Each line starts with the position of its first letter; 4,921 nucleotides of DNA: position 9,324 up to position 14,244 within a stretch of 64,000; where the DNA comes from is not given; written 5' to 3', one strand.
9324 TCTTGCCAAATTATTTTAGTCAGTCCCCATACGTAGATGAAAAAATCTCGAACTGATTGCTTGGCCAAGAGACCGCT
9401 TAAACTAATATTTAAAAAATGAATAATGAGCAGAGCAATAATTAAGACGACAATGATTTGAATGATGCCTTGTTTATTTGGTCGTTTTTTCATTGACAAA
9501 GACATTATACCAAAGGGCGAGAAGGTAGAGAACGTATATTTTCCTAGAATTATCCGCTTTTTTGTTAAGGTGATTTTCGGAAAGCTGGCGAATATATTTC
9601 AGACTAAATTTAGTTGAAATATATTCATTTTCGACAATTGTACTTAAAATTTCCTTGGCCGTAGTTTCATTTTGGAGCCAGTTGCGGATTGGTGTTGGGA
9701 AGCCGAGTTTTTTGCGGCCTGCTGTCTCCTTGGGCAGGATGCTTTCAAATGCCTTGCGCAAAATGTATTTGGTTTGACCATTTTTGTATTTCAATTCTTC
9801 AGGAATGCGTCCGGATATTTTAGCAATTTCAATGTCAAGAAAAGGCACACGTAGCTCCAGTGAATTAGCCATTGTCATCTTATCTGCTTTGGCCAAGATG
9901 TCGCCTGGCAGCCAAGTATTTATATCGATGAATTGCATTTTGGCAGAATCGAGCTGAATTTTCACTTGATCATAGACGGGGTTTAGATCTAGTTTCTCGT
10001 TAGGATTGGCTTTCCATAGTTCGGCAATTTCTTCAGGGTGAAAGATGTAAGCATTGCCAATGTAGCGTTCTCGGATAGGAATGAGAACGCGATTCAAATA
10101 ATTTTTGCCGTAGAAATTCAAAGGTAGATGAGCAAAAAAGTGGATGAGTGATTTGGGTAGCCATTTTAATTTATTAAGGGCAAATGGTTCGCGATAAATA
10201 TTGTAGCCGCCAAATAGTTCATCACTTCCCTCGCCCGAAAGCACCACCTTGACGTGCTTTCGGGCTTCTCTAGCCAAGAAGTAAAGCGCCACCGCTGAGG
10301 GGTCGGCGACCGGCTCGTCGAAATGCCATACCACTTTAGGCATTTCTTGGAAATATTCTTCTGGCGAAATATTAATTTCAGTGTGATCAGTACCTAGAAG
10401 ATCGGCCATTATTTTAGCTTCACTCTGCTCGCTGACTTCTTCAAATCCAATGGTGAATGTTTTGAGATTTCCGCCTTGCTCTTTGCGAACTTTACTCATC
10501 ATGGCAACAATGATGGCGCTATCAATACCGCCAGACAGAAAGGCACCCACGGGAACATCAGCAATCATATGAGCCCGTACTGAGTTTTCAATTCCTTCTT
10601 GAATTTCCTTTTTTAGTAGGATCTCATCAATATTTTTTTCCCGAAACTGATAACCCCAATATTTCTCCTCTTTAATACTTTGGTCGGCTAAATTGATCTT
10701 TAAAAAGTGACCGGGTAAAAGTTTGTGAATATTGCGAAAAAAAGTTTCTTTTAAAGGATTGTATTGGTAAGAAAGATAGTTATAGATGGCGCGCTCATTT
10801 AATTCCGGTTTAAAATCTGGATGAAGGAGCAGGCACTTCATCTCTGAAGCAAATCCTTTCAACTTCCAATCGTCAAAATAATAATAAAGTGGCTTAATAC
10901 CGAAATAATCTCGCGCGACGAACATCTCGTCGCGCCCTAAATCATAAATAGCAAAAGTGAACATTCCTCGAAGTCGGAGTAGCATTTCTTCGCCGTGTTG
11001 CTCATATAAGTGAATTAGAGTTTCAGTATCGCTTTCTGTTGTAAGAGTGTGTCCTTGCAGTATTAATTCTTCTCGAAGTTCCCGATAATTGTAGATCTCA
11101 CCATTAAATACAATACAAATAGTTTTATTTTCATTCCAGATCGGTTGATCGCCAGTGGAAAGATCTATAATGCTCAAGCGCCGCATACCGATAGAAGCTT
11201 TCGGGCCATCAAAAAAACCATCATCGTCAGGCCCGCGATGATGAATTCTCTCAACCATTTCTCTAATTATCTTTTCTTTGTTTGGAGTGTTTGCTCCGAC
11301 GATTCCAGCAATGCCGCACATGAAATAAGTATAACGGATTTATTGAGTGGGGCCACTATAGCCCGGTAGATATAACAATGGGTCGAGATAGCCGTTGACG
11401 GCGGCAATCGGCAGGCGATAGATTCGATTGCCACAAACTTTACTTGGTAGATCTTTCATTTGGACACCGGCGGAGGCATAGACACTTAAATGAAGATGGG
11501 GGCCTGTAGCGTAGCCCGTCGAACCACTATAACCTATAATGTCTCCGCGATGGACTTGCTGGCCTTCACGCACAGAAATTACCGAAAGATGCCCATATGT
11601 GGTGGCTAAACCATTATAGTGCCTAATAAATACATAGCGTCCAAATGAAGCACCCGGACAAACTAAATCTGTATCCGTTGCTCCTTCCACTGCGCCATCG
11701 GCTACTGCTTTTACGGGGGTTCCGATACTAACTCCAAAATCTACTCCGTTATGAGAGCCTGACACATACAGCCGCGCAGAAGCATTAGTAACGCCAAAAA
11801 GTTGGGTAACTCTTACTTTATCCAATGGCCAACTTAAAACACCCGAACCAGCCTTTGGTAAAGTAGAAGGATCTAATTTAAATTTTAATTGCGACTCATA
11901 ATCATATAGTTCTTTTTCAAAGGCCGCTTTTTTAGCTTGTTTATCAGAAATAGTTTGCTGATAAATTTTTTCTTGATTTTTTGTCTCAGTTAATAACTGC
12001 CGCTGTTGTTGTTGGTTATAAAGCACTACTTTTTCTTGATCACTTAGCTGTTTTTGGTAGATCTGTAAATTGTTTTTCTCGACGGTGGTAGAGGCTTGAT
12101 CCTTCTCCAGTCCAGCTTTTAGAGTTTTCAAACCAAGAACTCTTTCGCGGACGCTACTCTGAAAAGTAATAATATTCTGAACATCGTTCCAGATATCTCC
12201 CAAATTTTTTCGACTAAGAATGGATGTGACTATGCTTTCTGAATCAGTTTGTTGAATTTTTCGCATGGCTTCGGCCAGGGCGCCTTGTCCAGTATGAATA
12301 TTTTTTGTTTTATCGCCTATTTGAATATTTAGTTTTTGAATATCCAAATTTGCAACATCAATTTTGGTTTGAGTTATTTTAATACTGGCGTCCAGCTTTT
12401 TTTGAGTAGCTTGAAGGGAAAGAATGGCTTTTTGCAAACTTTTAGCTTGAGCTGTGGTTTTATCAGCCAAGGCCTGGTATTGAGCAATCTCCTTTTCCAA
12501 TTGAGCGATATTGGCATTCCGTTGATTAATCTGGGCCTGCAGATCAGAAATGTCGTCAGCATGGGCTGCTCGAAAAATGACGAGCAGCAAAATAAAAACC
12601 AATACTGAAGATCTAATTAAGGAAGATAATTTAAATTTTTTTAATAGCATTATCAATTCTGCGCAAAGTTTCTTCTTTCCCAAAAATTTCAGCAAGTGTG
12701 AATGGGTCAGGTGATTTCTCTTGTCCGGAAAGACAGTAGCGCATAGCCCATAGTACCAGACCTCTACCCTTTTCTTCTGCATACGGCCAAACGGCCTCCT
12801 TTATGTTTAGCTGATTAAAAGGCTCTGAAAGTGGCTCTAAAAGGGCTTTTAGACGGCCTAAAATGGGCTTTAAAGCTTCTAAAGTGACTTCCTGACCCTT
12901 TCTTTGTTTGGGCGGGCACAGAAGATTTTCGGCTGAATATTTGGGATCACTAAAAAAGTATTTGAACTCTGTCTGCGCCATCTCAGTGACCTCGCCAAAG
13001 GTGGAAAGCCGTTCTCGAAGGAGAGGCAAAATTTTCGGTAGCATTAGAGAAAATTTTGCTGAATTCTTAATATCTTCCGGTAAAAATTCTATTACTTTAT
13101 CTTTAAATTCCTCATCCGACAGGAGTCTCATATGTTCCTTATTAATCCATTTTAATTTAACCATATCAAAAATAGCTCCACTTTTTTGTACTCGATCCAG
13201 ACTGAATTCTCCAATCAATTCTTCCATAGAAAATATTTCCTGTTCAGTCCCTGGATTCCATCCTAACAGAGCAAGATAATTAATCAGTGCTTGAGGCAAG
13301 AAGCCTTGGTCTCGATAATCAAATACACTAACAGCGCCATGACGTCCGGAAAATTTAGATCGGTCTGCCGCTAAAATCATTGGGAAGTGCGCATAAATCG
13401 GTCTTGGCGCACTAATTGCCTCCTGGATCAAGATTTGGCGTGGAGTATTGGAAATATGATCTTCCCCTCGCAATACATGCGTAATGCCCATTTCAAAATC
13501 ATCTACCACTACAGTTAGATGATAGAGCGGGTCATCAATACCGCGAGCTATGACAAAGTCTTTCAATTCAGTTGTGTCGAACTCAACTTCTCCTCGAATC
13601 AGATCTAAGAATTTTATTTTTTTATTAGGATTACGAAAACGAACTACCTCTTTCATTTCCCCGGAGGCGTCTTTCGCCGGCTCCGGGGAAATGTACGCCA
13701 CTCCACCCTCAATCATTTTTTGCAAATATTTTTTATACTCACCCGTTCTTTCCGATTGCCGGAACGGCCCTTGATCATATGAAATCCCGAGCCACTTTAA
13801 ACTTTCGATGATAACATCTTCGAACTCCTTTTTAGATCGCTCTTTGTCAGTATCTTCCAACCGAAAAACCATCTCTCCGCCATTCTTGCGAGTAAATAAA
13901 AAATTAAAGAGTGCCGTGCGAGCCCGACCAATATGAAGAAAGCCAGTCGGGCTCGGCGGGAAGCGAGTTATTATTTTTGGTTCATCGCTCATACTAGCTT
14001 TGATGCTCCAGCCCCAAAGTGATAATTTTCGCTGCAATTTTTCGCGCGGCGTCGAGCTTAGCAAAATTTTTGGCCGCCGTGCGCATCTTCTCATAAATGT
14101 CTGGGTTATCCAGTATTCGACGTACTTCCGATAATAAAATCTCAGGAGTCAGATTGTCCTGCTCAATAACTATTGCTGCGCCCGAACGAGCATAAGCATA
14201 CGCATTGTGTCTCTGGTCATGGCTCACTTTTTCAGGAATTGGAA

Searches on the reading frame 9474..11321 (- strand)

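Call 47: search_protein_families(library=pfam, proteins=[window:9474-11321:-], max_evalue=0.00001)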
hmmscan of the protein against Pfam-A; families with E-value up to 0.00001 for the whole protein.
window:9474-11321:- (615 aa): 3 families
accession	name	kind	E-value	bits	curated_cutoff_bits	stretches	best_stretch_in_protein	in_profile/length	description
PF00733.27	Asn_synthase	-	5.1e-98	329.4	21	1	240-605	2-353/354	Asparagine synthase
PF13537.11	GATase_7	-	1.7e-42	144.7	25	1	47-165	2-122/123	Glutamine amidotransferase domain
PF13522.11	GATase_6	-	3.5e-35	121.3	27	1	32-151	2-122/130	Glutamine amidotransferase domain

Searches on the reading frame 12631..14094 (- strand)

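Call 47: search_protein_families(library=pfam, proteins=[window:12631-14094:-], max_evalue=0.00001)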
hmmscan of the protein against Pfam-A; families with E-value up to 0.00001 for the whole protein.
window:12631-14094:- (487 aa): 2 families
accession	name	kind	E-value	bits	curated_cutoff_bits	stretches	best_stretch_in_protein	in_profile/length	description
PF00749.27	tRNA-synt_1c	-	4.2e-86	289.1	23.4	2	142-316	137-314/314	tRNA synthetases class I (E and Q), catalytic domain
PF19269.4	Anticodon_2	-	9.6e-20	71.9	23.6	1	351-484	15-141/141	Anticodon binding domain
